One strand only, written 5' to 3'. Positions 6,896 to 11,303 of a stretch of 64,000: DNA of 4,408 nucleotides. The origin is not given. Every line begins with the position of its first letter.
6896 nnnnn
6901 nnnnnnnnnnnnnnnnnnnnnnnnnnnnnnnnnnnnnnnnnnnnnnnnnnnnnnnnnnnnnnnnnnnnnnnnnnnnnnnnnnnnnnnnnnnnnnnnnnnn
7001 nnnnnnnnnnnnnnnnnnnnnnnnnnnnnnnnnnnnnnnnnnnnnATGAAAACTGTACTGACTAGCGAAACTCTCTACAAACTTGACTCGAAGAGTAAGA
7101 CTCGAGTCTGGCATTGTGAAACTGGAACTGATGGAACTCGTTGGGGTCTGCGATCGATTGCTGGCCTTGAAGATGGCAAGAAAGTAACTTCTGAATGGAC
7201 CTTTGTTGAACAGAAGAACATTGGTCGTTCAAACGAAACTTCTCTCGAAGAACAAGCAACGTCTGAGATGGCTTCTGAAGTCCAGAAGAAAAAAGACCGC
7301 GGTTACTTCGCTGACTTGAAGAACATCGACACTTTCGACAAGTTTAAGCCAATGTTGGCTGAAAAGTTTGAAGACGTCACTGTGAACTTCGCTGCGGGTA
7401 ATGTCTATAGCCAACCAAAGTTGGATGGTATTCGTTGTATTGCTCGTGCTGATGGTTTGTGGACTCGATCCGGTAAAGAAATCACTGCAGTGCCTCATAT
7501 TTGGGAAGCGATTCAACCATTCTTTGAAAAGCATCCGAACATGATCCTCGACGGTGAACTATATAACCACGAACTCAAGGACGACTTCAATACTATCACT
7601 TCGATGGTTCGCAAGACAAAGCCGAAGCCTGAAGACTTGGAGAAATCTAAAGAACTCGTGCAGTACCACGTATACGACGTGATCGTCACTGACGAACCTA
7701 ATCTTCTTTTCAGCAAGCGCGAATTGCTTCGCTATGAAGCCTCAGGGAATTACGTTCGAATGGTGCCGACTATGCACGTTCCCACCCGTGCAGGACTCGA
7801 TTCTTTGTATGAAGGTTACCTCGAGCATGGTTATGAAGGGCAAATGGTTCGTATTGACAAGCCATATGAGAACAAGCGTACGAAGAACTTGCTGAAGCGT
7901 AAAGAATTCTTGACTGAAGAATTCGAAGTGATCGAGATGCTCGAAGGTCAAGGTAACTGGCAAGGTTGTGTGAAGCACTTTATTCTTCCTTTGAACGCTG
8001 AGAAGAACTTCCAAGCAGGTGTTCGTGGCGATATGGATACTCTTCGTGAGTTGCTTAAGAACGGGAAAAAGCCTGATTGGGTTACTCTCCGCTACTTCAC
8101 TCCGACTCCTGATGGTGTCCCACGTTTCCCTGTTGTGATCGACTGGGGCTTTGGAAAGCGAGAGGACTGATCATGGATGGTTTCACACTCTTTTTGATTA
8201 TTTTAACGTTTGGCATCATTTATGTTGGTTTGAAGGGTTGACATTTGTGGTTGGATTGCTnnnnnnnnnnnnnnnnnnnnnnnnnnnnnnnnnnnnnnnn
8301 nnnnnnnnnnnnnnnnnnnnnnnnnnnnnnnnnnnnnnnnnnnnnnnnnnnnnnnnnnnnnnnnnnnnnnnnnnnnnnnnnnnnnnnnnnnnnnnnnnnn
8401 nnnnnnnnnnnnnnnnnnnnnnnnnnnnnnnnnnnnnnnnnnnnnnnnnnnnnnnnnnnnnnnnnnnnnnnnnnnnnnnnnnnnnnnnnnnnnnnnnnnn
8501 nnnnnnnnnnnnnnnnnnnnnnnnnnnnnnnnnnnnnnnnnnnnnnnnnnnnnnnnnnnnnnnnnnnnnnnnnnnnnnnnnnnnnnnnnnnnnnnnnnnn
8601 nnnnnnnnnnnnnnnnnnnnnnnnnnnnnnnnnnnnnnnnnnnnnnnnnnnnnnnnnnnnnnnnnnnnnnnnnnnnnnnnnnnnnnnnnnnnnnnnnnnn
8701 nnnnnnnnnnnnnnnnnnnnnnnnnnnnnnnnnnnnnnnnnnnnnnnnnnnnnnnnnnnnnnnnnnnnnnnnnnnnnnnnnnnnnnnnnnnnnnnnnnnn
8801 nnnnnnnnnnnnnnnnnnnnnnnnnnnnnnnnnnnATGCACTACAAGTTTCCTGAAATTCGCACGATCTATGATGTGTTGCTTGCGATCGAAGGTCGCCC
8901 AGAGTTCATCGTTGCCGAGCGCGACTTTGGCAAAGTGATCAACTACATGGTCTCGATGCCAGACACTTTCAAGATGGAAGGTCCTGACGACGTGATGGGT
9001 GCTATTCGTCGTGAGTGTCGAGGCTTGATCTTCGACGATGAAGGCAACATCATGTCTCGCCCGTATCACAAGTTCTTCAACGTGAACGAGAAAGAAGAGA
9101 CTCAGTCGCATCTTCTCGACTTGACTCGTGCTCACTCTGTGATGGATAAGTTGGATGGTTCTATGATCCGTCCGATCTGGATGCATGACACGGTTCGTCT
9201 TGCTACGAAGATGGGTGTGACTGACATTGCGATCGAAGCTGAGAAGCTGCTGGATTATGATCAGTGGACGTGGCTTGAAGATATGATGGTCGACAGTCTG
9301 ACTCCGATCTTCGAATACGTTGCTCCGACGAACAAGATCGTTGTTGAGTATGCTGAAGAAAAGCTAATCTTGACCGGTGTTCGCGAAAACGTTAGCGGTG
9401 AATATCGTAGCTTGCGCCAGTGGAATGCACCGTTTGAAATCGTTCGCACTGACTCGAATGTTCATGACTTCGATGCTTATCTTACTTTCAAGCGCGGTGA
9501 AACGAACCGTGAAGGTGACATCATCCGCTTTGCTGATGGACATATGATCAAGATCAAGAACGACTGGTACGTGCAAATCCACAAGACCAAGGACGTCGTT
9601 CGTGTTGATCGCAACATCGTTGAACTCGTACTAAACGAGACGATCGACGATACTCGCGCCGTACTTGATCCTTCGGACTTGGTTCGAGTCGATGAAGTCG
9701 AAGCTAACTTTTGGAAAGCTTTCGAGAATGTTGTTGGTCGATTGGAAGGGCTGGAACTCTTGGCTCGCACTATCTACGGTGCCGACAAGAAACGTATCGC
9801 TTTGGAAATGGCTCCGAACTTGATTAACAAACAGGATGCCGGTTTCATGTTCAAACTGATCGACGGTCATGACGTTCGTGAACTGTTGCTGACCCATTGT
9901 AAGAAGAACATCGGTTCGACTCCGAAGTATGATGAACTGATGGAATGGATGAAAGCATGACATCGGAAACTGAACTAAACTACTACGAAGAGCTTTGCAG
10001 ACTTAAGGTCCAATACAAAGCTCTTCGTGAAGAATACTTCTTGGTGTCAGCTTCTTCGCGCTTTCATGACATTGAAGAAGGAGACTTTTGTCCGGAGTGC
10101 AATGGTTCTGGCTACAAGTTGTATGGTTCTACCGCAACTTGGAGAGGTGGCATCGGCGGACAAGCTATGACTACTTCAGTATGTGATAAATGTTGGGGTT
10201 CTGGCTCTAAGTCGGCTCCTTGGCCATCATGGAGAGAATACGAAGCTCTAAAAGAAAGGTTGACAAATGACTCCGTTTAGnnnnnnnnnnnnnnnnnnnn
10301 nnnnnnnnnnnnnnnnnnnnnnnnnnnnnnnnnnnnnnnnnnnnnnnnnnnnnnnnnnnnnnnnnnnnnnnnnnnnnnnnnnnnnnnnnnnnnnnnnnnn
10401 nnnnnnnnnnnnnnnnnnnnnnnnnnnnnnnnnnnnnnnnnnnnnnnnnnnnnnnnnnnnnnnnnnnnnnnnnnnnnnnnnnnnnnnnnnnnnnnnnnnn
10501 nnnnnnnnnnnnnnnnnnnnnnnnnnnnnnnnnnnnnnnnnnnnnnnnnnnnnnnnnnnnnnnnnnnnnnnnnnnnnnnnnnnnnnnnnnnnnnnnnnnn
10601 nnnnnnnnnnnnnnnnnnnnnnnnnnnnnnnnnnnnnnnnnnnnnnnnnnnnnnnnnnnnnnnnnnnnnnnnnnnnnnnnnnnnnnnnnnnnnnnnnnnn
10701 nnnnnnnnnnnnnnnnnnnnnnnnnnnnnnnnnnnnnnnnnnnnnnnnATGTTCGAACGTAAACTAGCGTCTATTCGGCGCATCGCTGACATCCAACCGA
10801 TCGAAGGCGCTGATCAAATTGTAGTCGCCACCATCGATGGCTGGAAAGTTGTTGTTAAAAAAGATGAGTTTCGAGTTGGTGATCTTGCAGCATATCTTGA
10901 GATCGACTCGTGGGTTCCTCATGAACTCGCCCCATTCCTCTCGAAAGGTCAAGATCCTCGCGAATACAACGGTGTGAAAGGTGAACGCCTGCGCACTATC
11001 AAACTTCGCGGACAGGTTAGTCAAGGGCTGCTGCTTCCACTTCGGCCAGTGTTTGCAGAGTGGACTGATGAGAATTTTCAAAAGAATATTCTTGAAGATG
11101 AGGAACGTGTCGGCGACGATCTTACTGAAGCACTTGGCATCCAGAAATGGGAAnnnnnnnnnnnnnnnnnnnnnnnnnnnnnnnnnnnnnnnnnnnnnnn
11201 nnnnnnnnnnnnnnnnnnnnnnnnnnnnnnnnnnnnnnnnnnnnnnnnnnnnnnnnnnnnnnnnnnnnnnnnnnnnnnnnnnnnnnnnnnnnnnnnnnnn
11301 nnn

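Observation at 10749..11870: Second RNA ligase with N-terminal tRNA-binding-like OB domain preceding the KxDG nucleotidyltransferase core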

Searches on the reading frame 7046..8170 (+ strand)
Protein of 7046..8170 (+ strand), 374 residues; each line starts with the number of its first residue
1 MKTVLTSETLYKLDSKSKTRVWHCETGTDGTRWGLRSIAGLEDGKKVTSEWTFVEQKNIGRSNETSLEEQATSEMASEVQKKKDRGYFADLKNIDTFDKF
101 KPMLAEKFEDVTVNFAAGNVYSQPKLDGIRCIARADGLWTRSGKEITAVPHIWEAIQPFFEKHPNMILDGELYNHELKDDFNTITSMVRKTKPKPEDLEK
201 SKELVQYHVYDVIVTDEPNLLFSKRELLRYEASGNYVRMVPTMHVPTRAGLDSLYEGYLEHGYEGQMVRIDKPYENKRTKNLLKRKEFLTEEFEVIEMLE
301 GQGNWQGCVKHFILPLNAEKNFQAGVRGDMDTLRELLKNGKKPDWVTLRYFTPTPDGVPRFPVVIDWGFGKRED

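Call 3: search_protein_families(library=pfam, proteins=[window:7046-8170:+], max_evalue=0.01)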
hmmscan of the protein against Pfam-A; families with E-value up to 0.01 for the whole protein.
window:7046-8170:+ (374 aa): 2 families
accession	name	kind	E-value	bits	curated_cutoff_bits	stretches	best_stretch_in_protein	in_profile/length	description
PF01068.26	DNA_ligase_A_M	-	1e-16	61.7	26.2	1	102-286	1-204/204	ATP dependent DNA ligase domain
PF14743.12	DNA_ligase_OB_2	-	9.9e-06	25.9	28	1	300-365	1-63/66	DNA ligase OB-like domain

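Call 7: search_protein_families(library=phrogs, proteins=[window:7046-8170:+], max_evalue=0.001)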
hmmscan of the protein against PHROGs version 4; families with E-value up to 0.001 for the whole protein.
window:7046-8170:+ (374 aa): 1 family
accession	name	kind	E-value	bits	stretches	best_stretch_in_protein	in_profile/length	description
phrog_114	-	DNA, RNA and nucleotide metabolism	7.1e-65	220.7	1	10-372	110-502/634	ATP-dependent DNA ligase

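Call 12: search_protein_families(library=ncbifam, proteins=[window:7046-8170:+], max_evalue=0.001)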
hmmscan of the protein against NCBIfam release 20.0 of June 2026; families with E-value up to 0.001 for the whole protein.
window:7046-8170:+ (374 aa): 7 families
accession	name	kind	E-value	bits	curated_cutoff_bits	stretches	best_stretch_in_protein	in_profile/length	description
NF006592.0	PRK09125.1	equivalog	2.7e-29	102.1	200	1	101-363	30-275/283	DNA ligase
TIGR00574.1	dnl1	superfamily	2.9e-13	49.4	217.8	1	92-293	160-383/527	ATP-dependent DNA ligase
NF007210.0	PRK09632.1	equivalog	2.5e-11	42.6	989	1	68-321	445-693/781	ATP-dependent DNA ligase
NF002868.0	PRK03180.1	equivalog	5.8e-11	41.7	641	1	100-309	184-403/509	ATP-dependent DNA ligase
TIGR02779.1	NHEJ_ligase_lig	equivalog_domain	8.4e-09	35.1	227.75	1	120-301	16-199/302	non-homologous end-joining DNA ligase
TIGR02776.1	NHEJ_ligase_prk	equivalog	6.8e-06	25.2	373.2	1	124-295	11-185/587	DNA ligase D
NF006078.0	PRK08224.1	equivalog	0.00021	20.4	296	1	99-222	8-131/350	ATP-dependent DNA ligase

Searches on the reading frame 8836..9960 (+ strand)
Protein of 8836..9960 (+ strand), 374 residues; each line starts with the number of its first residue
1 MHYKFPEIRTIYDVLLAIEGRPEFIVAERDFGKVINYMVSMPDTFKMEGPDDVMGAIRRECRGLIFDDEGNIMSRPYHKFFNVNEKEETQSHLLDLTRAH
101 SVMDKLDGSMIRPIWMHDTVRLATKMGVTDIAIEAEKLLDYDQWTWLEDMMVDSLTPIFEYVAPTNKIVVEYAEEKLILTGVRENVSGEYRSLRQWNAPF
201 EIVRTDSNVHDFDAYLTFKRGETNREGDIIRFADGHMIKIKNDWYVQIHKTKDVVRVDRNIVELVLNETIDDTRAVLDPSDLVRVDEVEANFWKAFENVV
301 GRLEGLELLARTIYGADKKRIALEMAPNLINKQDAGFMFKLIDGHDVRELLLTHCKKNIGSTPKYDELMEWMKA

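Call 3: search_protein_families(library=pfam, proteins=[window:8836-9960:+], max_evalue=0.01)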
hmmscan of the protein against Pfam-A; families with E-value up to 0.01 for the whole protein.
window:8836-9960:+ (374 aa): 1 family
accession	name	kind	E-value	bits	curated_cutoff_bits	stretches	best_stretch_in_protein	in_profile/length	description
PF09511.15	RNA_lig_T4_1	-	1.4e-23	84.4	28.3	1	60-245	1-227/227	RNA ligase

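Call 7: search_protein_families(library=phrogs, proteins=[window:8836-9960:+], max_evalue=0.001)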
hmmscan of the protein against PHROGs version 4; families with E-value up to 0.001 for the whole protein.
window:8836-9960:+ (374 aa): 2 families
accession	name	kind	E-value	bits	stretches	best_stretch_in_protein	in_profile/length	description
phrog_562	-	tail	9.5e-67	226.5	1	51-361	47-366/377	RNA ligase and tail fiber protein attachment catalyst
phrog_8238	-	DNA, RNA and nucleotide metabolism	8.5e-11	41.7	1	60-260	457-685/737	RNA ligase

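Call 12: search_protein_families(library=ncbifam, proteins=[window:8836-9960:+], max_evalue=0.001)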
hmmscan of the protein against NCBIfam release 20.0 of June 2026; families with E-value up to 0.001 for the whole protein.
window:8836-9960:+ (374 aa): 1 family
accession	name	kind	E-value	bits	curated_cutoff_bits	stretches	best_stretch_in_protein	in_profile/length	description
TIGR02308.1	RNA_lig_T4_1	equivalog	2.3e-43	148.7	242.25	1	60-341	51-340/373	T4 RnlA family RNA ligase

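Call 29: search_solved_structures(query=window:8836-9960:+, max_evalue=0.01)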
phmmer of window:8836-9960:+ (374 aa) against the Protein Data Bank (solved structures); distinct sequences matched with E-value up to 0.01: 3.
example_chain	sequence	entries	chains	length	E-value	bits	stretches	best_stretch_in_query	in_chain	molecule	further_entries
2c5u_A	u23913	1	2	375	1.7e-27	100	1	59-358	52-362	RNA LIGASE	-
9do4_B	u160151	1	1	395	2e-27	99.8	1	59-358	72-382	RNA ligase 1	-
5tt6_A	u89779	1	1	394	1.3e-26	97.1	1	59-358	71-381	T4 RNA ligase 1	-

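Call 51: search_dna_similar(query=window:8836-9960:+, collection=phages, mode=protein, max_rows=40)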
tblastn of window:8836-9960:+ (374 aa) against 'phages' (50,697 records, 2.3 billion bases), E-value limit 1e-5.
Records with a match: 1821; places in all: 1821; records where one place covers at least 80% of the query: 841.
Best place of each record, by identity: <60% 1821.
By first word of the organism name: Escherichia 637; Klebsiella 285; Streptomyces 126; Shigella 83; Aeromonas 77; Acinetobacter 69; Enterobacter 56; Vibrio 53; Enterobacteria 48; Campylobacter 43; and 54 more.
By host as written in the record: Escherichia coli 272; - 180; Klebsiella pneumoniae 94; Streptomyces griseus ATCC 10137 52; Streptomyces lividans JI 1326 29; Escherichia coli B 28; Escherichia coli O157:H7 27; Aeromonas salmonicida 27; and 448 more.
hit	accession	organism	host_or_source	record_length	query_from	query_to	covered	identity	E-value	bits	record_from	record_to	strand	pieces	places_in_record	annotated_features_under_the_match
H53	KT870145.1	Roseobacter phage DSS3P8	Ruegeria pomeroyi DSS-3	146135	1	372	99%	36.9%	4e-65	229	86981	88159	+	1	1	RNA ligase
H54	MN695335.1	Synechococcus phage B23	Synechoccus sp.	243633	1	367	98%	37.3%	1e-70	245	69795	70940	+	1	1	hypothetical protein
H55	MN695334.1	Synechococcus phage B3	Synechoccus sp.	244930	1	367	98%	37.3%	1e-70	245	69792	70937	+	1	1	hypothetical protein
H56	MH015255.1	Ruegeria phage vB_RpoS-V10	Ruegeria pomeroyi DSS-3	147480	1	372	99%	36.1%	4e-63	223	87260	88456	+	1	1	RNA ligase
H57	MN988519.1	Rhizobium phage RHph_I1_18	Rhizobium phaseoli I1_18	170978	1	343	92%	38.5%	2e-54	198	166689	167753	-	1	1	RNA ligase A protein | putative tRNA-His guanylyltransferase protein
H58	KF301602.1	Caulobacter phage Cr30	Caulobacter crescentus CB15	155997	1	368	98%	34.9%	3e-59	213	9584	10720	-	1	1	RNA ligase | hypothetical protein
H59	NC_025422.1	Caulobacter phage Cr30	Caulobacter crescentus CB15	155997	1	368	98%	34.9%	3e-59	213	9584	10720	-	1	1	RNA ligase and tail fiber protein attachment catalyst | hypothetical protein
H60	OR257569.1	Ruegeria phage RpAliso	Ruegeria pomeroyi DSS-3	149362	1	344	92%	34.5%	1e-52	194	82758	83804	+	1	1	RNA ligase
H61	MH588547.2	Caulobacter phage CcrSC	Caulobacter vibrioides CB15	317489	5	356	94%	33.1%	8e-53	194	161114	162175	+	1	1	RNA ligase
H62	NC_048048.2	Caulobacter phage CcrSC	Caulobacter vibrioides CB15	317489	5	356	94%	33.1%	8e-53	194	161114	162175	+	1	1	RNA ligase and tail fiber protein attachment catalyst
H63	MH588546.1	Caulobacter phage CcrBL9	Caulobacter vibrioides CB15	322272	5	356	94%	32.5%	1e-50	187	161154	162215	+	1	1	RNA ligase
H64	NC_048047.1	Caulobacter phage CcrBL9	Caulobacter vibrioides CB15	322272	5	356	94%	32.5%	1e-50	187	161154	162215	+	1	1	RNA ligase and tail fiber protein attachment catalyst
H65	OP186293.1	Rhodobacter phage RcXuper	Rhodobacter capsulatus YW1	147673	1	324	87%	35.1%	2e-47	178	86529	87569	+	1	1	RNA ligase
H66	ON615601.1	Synechococcus phage BUCT-ZZ01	Synechococcus elongatus PCC 7942 = ...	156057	10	369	96%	30.7%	1e-42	164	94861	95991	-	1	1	hypothetical protein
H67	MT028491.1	Ochrobactrum phage vB_OspM_OC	Ochrobactrum sp. POC9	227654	1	289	77%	38.2%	1e-41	161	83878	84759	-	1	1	RNA ligase 1 | putative response regulator protein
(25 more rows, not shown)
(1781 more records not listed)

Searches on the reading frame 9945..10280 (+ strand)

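Call 3: search_protein_families(library=pfam, proteins=[window:9945-10280:+], max_evalue=0.01)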
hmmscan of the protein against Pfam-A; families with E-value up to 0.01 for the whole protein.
window:9945-10280:+ (111 aa): 2 families
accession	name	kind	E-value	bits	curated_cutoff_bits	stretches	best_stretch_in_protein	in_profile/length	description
PF15777.11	Anti-TRAP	-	0.0016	18.8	32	0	79-89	12-22/59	Tryptophan RNA-binding attenuator protein inhibitory protein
PF00684.25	DnaJ_CXXCXGXG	-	0.0025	18.5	32.7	1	47-88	16-52/65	DnaJ central domain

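Call 7: search_protein_families(library=phrogs, proteins=[window:9945-10280:+], max_evalue=0.001)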
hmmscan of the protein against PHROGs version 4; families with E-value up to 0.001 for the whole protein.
window:9945-10280:+ (111 aa): 1 family
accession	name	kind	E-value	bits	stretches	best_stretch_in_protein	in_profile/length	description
phrog_20685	-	unknown function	1.9e-07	31.9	1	37-100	49-111/121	-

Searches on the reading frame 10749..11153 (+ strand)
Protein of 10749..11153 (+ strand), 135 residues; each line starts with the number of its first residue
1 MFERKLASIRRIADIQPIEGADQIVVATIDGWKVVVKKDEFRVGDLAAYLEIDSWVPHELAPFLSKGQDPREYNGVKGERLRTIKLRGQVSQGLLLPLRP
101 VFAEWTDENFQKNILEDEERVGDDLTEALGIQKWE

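Call 46: search_protein_families(library=pfam, proteins=[window:10749-11153:+], max_evalue=10)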
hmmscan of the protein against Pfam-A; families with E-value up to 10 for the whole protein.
window:10749-11153:+ (135 aa): 2 families
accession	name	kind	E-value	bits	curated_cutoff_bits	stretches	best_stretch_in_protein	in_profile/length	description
PF21189.3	PHA02142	-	1.8e-31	108.9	27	1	6-98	1-92/92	PHA02142 OB-fold domain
PF01588.26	tRNA_bind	-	0.097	13.2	27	1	81-100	57-76/96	Putative tRNA binding domain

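Call 47: search_solved_structures(query=window:10749-11153:+, max_evalue=10)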
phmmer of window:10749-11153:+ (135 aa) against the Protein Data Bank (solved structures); distinct sequences matched with E-value up to 10: 9.
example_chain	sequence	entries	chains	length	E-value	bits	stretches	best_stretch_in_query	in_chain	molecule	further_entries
6vt0_A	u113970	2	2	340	6.9e-26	94.1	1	3-135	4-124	RNA Ligase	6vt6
6vt4_A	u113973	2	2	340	7.6e-26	94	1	3-135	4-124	RNA Ligase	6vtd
6vt3_A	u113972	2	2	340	7.7e-26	94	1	3-135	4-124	RNA Ligase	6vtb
5cou_A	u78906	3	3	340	7.8e-26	94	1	3-135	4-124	Naegleria gruberi RNA ligase | RNA ligase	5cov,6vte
5cot_A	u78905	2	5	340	7.8e-26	93.9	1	3-135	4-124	Naegleria gruberi RNA ligase | RNA ligase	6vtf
6vt9_A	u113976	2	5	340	7.9e-26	93.9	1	3-135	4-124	RNA ligase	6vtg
6vt8_A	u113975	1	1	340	8.2e-26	93.9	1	3-135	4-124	RNA Ligase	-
6vt1_A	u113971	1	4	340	9e-26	93.8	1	3-135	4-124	RNA Ligase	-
6vt5_A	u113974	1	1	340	2.4e-24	89.1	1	4-135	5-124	RNA Ligase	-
